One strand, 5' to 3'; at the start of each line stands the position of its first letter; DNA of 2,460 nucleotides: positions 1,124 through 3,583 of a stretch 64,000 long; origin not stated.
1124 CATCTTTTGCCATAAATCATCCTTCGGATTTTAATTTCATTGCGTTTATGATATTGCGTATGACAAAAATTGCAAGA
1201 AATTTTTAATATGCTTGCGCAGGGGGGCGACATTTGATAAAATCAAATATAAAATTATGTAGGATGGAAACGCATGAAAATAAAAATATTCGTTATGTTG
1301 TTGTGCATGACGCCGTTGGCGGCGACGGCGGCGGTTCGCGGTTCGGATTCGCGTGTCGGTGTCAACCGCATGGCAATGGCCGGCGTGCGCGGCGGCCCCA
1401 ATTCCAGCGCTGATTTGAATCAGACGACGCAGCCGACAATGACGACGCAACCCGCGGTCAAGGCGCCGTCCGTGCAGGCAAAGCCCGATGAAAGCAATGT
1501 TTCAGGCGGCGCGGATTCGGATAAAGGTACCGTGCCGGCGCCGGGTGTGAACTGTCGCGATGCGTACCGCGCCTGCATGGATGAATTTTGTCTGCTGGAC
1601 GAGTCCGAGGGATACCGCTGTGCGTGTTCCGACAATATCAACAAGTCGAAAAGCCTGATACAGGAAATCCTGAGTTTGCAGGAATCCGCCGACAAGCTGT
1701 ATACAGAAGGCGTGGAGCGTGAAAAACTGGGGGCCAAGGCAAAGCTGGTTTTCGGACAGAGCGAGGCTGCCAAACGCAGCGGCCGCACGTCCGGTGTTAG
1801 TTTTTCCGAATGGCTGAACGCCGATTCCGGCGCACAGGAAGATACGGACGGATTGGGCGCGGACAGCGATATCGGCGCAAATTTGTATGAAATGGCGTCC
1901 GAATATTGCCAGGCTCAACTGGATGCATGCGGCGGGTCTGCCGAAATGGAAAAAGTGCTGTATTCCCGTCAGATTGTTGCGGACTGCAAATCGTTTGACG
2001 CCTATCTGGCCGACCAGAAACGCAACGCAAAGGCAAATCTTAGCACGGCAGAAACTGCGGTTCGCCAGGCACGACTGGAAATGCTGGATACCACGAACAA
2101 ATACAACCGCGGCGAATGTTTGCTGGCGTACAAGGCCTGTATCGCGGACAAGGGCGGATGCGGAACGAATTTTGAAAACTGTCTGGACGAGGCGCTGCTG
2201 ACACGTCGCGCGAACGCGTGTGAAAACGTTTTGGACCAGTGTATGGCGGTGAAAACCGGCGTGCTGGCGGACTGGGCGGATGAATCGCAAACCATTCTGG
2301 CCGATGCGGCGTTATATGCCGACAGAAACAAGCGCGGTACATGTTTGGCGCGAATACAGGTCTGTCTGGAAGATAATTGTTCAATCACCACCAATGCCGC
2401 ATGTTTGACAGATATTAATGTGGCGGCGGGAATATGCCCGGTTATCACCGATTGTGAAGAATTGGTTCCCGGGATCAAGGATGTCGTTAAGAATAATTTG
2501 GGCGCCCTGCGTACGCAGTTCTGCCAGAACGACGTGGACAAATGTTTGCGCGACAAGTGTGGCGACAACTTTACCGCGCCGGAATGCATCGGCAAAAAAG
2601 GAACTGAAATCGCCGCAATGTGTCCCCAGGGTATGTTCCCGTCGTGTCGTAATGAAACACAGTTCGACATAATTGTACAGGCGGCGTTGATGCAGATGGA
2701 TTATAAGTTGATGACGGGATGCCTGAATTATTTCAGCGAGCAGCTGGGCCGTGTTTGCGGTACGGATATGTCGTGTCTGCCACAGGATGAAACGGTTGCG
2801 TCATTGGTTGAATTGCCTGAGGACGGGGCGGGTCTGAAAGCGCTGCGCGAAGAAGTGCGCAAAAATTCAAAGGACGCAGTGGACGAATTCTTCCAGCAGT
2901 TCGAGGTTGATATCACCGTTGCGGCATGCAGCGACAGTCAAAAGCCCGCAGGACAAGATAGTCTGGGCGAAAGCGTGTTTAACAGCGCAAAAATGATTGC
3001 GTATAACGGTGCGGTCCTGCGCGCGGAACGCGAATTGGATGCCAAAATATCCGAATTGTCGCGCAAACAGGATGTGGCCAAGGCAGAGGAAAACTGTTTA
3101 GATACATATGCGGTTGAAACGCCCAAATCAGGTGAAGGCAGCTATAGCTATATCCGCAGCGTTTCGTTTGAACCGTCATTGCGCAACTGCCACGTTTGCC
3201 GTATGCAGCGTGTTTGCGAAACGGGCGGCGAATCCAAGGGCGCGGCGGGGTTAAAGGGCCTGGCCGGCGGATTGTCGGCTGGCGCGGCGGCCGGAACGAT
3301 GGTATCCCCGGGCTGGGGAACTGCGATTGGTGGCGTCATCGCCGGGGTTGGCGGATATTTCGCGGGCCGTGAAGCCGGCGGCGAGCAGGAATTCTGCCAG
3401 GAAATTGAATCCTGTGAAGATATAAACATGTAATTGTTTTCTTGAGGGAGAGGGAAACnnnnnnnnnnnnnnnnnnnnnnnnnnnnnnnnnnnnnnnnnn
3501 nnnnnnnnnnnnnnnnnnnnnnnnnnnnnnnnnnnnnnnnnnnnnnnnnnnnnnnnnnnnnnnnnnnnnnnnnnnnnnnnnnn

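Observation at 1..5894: Cluster of three paralogous giant Cys-rich secreted proteins with an invariant C-x3-Y-x2-CMDxFC-x9-CxCS head motif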

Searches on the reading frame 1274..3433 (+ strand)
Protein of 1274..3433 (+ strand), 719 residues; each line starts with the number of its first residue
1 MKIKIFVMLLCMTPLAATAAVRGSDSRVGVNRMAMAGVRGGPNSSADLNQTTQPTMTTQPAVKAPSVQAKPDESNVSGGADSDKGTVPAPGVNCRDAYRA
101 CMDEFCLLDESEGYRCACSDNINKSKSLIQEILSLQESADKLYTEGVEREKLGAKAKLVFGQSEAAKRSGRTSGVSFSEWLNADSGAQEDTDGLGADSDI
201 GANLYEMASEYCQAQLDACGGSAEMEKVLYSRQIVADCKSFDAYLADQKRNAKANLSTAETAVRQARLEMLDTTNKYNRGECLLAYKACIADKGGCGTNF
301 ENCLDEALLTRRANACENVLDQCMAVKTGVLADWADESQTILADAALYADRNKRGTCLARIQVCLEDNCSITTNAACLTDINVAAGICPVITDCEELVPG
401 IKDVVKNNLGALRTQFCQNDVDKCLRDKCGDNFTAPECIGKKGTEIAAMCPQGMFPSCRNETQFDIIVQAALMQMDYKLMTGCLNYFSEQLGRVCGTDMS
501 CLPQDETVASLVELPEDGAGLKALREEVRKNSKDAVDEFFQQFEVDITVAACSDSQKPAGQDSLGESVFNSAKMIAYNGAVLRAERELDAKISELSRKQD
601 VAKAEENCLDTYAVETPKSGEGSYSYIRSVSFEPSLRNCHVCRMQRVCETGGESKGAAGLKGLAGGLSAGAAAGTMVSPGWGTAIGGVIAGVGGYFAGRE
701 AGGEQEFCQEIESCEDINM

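Call 4: search_protein_families(library=pfam, proteins=[window:1274-3433:+], max_evalue=1)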
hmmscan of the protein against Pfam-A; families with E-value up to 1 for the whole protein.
window:1274-3433:+ (719 aa): 0 families

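Call 5: search_protein_families(library=ncbifam, proteins=[window:1274-3433:+], max_evalue=1)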
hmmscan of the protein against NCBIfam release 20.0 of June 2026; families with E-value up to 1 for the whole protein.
window:1274-3433:+ (719 aa): 0 families

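Call 7: find_homologous_proteins(query=window:1274-3433:+)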
Query window:1274-3433:+ (719 aa): 980 proteins with E <= 0.001 among 8000 candidates; the best 120 are listed.
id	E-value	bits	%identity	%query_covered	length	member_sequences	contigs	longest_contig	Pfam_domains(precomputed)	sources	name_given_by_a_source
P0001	0.0e+0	1615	100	100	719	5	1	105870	-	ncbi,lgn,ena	-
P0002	0.0e+0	1128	71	100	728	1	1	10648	-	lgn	-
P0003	0.0e+0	1125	70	100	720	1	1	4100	-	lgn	-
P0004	0.0e+0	1124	70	100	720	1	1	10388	-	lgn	-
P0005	0.0e+0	1120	70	100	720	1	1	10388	-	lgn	-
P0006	0.0e+0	1118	70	99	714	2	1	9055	-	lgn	-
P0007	0.0e+0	1112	70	100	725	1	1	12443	-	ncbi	-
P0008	0.0e+0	1111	68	100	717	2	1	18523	-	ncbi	-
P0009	0.0e+0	1110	69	100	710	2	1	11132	-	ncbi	-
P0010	0.0e+0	1109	69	100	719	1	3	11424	-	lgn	-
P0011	0.0e+0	1108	69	100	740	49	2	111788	-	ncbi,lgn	-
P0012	0.0e+0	1108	69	100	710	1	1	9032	-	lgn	-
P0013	0.0e+0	1108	69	100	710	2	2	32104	-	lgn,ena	-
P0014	0.0e+0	1107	70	100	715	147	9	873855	-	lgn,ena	-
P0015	0.0e+0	1105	68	100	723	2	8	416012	-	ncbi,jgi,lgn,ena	-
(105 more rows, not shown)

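Call 17: find_encoding_contigs(protein=P0001, flank=10000, max_places=3)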
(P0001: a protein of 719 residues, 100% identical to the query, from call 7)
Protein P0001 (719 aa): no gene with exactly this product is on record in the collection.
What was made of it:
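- Tried and rejected: Exact look-up of P0001 found no contig (call 17).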

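Call 18: list_cluster_members(proteins=[window:1274-3433:+, window:3459-5894:+, window:30262-33480:-, window:28217-29587:-])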
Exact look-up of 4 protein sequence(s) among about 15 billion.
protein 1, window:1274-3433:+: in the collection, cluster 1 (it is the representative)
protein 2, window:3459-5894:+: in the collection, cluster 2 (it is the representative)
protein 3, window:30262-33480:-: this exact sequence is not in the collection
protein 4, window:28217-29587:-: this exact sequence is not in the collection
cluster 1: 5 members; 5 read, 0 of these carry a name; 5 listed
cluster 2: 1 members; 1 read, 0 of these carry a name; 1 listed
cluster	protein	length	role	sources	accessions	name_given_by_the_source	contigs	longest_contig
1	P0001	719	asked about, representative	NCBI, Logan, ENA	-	-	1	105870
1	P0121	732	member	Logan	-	-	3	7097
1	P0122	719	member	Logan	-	-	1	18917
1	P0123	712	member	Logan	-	-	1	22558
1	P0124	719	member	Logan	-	-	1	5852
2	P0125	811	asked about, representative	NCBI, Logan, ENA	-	-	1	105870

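Call 19: search_protein_representatives(protein=window:1274-3433:+)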
Query: 719 residues. Proteins with E-value up to 0.001 (for the whole library): 435; up to 1e-10: 212; up to 1e-30: 75. The best 150 are listed.
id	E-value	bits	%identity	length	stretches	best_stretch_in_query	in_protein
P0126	2.5e-286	968.3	64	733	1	1-719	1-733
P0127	5.9e-200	682.9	52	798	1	77-719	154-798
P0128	4.4e-186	637.0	50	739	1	1-719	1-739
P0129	1.9e-182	625.0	52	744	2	83-565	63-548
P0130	1.4e-171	589.1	46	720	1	16-719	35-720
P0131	7.0e-171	586.8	48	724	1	52-719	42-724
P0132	2.1e-158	545.6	47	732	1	55-719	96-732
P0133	2.4e-156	538.7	51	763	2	51-509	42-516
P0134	1.6e-143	496.3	43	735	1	5-719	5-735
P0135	1.2e-142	493.5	44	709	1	9-710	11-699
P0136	7.0e-140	484.3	41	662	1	77-718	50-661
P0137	1.0e-136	473.9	43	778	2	50-609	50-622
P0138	5.4e-136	471.5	43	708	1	84-719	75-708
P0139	4.9e-135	468.3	56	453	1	15-443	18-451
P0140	5.0e-133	461.7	57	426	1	5-414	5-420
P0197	5.6e-31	124.4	31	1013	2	60-310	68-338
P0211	2.5e-29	119.0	28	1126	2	50-305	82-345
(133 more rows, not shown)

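Call 27: find_related_loci(query=A2, collection=genome_contigs, flank=6000)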
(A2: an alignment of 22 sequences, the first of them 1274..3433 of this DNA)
Query A2 (719 aa) in genome_contigs; peptide patterns used: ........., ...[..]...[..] (x = any residue, [..] = any of these).
312 stretches matched a pattern; 297 encode a relative of the query (tblastn E <= 1e-3); the best 80 are kept; 80 distinct loci.
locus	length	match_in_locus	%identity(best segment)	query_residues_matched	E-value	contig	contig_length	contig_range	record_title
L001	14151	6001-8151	68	1-719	0e+0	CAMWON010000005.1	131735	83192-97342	MAG TPA_asm: uncultured Alphaproteobacteria bacterium isolate SRR14411251_bin.18_metawrap_v1.3_MAG genome assembly, cont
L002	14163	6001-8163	69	1-719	0e+0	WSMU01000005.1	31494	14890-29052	MAG: Alphaproteobacteria bacterium isolate RACS_032 NODE_349_length_31494_cov_11.020116, whole genome shotgun sequence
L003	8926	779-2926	70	1-719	0e+0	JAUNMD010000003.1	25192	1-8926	MAG: Pseudomonadota bacterium isolate S31M_St_19 NODE_510_length_25192_cov_5.336595, whole genome shotgun sequence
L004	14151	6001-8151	70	1-719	0e+0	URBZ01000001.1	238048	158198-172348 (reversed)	uncultured Rickettsiales bacterium isolate UMGS860 genome assembly, contig: NODE_4_length_238048_cov_6.154912, whole gen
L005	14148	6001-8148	68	1-719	0e+0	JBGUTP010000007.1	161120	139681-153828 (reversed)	MAG: Candidatus Enterousia sp. isolate fecal_MAG_67 fecal_MAG_67_contig_0007, whole genome shotgun sequence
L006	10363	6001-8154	68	1-719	0e+0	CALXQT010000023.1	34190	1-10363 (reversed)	MAG: uncultured Alphaproteobacteria bacterium isolate E20__bin73 genome assembly, contig: E20__k127_9864410, whole genom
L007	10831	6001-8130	69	1-719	0e+0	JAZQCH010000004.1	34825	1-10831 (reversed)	MAG: Candidatus Enterousia sp. isolate T1900044638_TS20190104.MAGScoT_cleanbin_000052 SGB_1211_k141_592585, whole genome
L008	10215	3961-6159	67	1-719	0e+0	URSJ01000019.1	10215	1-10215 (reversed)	uncultured Rickettsiales bacterium isolate UMGS1304 genome assembly, contig: NODE_981_length_10215_cov_9.006, whole geno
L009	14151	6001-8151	68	1-719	0e+0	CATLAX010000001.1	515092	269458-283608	MAG TPA_asm: uncultured Alphaproteobacteria bacterium isolate MGG05853_1680015463 genome assembly, contig: ERR3199562_4,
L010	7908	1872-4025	66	1-719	0e+0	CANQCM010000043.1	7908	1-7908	MAG: uncultured Alphaproteobacteria bacterium isolate Lapin-005__bin117 genome assembly, contig: Lapin-005__NODE_12892_l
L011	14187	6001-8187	66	1-719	0e+0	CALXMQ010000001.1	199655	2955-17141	MAG: uncultured Alphaproteobacteria bacterium isolate BRZ_KT__bin2 genome assembly, contig: BRZ_KT__NODE_12_length_19965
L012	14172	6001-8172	67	1-719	0e+0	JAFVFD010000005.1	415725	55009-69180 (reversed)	MAG: Alphaproteobacteria bacterium isolate RGIG5114 Roe_deer_Rumen.Co__c1262861, whole genome shotgun sequence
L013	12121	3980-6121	68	1-719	0e+0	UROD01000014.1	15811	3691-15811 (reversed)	uncultured Rickettsiales bacterium isolate UMGS1180 genome assembly, contig: NODE_990_length_15811_cov_2.415017, whole g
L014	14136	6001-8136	68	1-719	0e+0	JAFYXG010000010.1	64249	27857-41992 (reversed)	MAG: Alphaproteobacteria bacterium isolate RGIG7505 Water_buffalos_Colon.Co__c1009779, whole genome shotgun sequence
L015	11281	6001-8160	67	1-719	0e+0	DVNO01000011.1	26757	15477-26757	MAG TPA_asm: Candidatus Enterousia avicola isolate CHK136-897 CHK136__C69080_L26757_ERR2241905, whole genome shotgun seq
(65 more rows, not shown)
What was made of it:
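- Enterousia, Alphaproteobacteria, Rickettsiales or more loosely (call 27).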

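Call 33: predict_structure(alignment_id=A1)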
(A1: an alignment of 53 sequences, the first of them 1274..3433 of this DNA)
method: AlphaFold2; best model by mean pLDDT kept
length: 719 residues; sequences in the alignment: 53
mean_pLDDT: 77.6   pTM: 0.47
mean pLDDT of the five models: 77.6, 77.2, 75.0, 74.1, 73.6
residues with pLDDT >= 90: 309; 70-90: 209; 50-70: 83; < 50: 118
segments of 3 or more residues with pLDDT < 50: 13-90, 174-176, 186-193, 665-667, 669-691
pLDDT, mean of each block of 10 residues (from residue 1): 68 45 34 30 30 30 33 34 40 85 94 93 89 93 91 82 60 51 49 58 94 94 93 96 95 95 91 89 97 94 95 95 94 97 93 90 87 78 94 95 92 89 91 78 87 89 90 81 77 85 93 89 93 93 74 61 72 87 91 88 89 83 86 93 86 62 50 43 42 54 70 89
secondary structure, 60 per line:
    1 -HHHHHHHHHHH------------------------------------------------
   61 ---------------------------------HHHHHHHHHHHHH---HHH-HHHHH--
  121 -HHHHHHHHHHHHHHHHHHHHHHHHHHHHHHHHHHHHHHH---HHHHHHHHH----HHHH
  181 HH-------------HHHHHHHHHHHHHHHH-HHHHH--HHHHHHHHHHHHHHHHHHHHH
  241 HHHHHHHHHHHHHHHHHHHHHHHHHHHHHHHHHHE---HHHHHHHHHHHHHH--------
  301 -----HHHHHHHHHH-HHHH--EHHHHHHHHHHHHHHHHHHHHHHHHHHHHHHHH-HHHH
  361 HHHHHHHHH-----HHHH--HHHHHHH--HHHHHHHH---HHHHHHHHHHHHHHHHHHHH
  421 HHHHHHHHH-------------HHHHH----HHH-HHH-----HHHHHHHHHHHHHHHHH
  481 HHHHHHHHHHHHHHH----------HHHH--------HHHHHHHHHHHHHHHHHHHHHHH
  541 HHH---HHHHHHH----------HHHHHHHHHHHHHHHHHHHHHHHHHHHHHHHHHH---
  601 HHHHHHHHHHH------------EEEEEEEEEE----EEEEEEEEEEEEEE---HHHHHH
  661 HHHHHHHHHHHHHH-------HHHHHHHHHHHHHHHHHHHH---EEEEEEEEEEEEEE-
elements in order (helices of 4 or more, strands of 3 or more residues): H2-12 H94-106 H114-118 H122-160 H164-172 H177-182 H196-211 H213-217 H220-274 H279-292 H306-315 H317-320 H324-355 H357-369 H375-378 H381-387 H390-397 H401-429 H443-447 H464-495 H506-509 H518-543 H547-553 H564-597 H601-611 E624-633 E638-651 H655-674 H682-701 E705-718
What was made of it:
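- On Chlamydial Cys-rich envelope proteins (OmcB-like): The predicted core is alpha-helical (call 33).
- On Autotransporter / trimeric autotransporter adhesins: The C-terminus of B is a 3-stranded sheet (call 33).
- Checked: Long helices follow the head motif in the AlphaFold model: H122-160 and H220-274 (call 33).
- AlphaFold2 model of B: mean pLDDT 77.6, core mostly above 85, all-alpha plus a 3-stranded C-terminal sheet (call 33).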

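Call 35: search_solved_structures(query=A1, max_evalue=1)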
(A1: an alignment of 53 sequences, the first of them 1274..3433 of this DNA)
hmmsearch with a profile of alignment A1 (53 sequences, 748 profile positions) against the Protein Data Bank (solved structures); distinct sequences matched with E-value up to 1: 0.

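Call 36: fold_search(model_id=the predicted structure, library=pdb)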
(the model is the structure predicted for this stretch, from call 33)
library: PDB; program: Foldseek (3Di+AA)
matches with E <= 10: 20; with E <= 0.001: 0
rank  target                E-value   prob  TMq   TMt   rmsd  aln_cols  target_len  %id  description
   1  8oxo_A                2.2e-01  0.12  0.09  0.05  29.4       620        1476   11  ATM(Q2971A) dimeric C-terminal region activated by oxidative stress in complex with Mg AMP-PNP and p53 peptide (released 2023-09-27)
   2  4u6u_B                3.1e+00  0.08  0.09  0.18  20.8       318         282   11  Crystal Structure of the Cog5-Cog7 complex from Kluyveromyces lactis (released 2014-10-22)
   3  5b16_A                3.3e+00  0.02  0.06  0.06  28.1       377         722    8  X-ray structure of DROSHA in complex with the C-terminal tail of DGCR8. (released 2016-02-03)
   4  5wb1                  3.8e+00  0.02  0.06  0.09  25.5       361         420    9  Ligand-free US28 with stabilizing intracellular nanobody (released 2018-06-13)
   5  4cgk_A                4.7e+00  0.04  0.06  0.11  38.0       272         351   17  Crystal structure of the essential protein PcsB from Streptococcus pneumoniae (released 2014-05-21)
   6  8pr1_A                4.9e+00  0.04  0.12  0.11  49.8       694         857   11  Cytoplasmic dynein-B heavy chain bound to IC-LC tower (released 2024-03-27)
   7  9vrc                  5.3e+00  0.02  0.07  0.07  34.3       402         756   12  Cryo-EM structure of Oryza sativa multidrug resistance protein 5 (MRP5) (released 2026-04-01)
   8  7uw5_A                6.0e+00  0.01  0.08  0.08  35.9       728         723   10  EcMscK G924S mutant in a closed conformation (released 2022-11-23)
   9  7k5b_A                6.6e+00  0.02  0.10  0.03  46.5       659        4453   12  Structure of outer-arm dynein bound to microtubule doublet in microtubule binding state 2 (MTBS-2) (released 2021-09-29)
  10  9ijj_H                6.8e+00  0.01  0.08  0.04  32.0       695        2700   11  In situ structure of the central apparatus in mouse sperm axoneme. (released 2025-06-04)
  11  2owl_A                7.4e+00  0.21  0.09  0.20   9.3       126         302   10  Crystal structure of E. coli RdgC (released 2007-03-20)
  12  9leg_B                7.8e+00  0.03  0.04  0.07  33.3       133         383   10  AMO complex (released 2026-02-04)
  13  2owl_B                8.1e+00  0.16  0.09  0.17   9.4       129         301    9  Crystal structure of E. coli RdgC (released 2007-03-20)
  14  9pxf_A                8.1e+00  0.04  0.06  0.10  31.5       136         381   11  Ammonia monooxygenase in native membranes from N. briensis (released 2026-01-28)
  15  7kek_A                8.1e+00  0.03  0.12  0.04  26.9       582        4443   11  Structure of the free outer-arm dynein in pre-parallel state (released 2021-09-29)
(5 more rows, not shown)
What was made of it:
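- On Any protein of solved structure (PDB): Foldseek of the B model: best E 0.22, TM<=0.2 (call 36).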

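Call 40: fold_search(model_id=the predicted structure, library=viral)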
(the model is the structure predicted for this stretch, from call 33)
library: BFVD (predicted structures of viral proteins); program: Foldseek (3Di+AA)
matches with E <= 10: 144; with E <= 0.001: 0
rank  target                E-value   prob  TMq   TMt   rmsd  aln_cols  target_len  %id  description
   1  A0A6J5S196            7.4e-02  0.13  0.07  0.07  35.8       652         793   11  Putative lysin [uncultured Caudovirales phage]
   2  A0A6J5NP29            1.7e-01  0.12  0.09  0.09  39.2       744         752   12  Uncharacterized protein [uncultured Caudovirales phage]
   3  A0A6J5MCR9            2.2e-01  0.08  0.07  0.09  45.9       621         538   10  Uncharacterized protein [uncultured Caudovirales phage]
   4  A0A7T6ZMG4            2.5e-01  0.15  0.13  0.11  43.3       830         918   10  Internal virion protein B [Providencia phage PSTRCR_114]
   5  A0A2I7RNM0            3.1e-01  0.08  0.09  0.07  40.5       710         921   12  Coil containing protein [Vibrio phage 1.204.O._10N.222.46.F12]
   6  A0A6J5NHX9            4.6e-01  0.08  0.09  0.06  34.8       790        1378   12  Uncharacterized protein [uncultured Caudovirales phage]
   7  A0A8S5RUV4            5.0e-01  0.08  0.09  0.09  42.5       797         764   12  (no name in the UniProt tables at hand)
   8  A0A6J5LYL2            5.6e-01  0.12  0.12  0.14  30.3       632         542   13  Uncharacterized protein [uncultured Caudovirales phage]
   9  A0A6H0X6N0            6.1e-01  0.06  0.08  0.07  29.7       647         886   11  Internal virion protein B [Aeromonas phage PS]
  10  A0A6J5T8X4            6.4e-01  0.05  0.07  0.07  40.6       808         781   12  Uncharacterized protein [uncultured Caudovirales phage]
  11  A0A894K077            7.3e-01  0.15  0.12  0.15  35.0       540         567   12  (no name in the UniProt tables at hand)
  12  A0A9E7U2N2            7.3e-01  0.07  0.10  0.08  29.2       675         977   10  (no name in the UniProt tables at hand)
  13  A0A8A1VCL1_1          7.6e-01  0.07  0.10  0.09  52.2       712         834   13  (no name in the UniProt tables at hand)
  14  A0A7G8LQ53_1          7.9e-01  0.06  0.09  0.07  42.3       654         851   13  (no name in the UniProt tables at hand)
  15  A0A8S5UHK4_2          9.0e-01  0.07  0.09  0.07  47.9       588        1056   14  Trimeric coiled-coil viral fiber [Siphoviridae sp. ctZd434]
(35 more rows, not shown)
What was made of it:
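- On Any protein of solved structure (PDB): BFVD: best E 0.07 (call 40).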

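Call 62: find_encoding_contigs(protein=P0197, flank=10000, max_places=2)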
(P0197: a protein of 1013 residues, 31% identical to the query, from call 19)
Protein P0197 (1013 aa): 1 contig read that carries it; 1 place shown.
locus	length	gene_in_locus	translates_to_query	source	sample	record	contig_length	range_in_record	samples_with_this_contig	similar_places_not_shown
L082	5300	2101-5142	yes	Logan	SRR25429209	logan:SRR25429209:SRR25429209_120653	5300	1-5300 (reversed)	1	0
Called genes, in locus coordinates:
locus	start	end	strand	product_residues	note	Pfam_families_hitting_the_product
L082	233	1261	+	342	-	PF01193:RNA_pol_L, PF01000:RNA_pol_A_bac, PF03118:RNA_pol_A_CTD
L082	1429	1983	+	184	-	PF01196:Ribosomal_L17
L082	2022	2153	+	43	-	-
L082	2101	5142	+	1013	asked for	-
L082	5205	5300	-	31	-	?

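Call 63: find_encoding_contigs(protein=P0211, flank=10000, max_places=2)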
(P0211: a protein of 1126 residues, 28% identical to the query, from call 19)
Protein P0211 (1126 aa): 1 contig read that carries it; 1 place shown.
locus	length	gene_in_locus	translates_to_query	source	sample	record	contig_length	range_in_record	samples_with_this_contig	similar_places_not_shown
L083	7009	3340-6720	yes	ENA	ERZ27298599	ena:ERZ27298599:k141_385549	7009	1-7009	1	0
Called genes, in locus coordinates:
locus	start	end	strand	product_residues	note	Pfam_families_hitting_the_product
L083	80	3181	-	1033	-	-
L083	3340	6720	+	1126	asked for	-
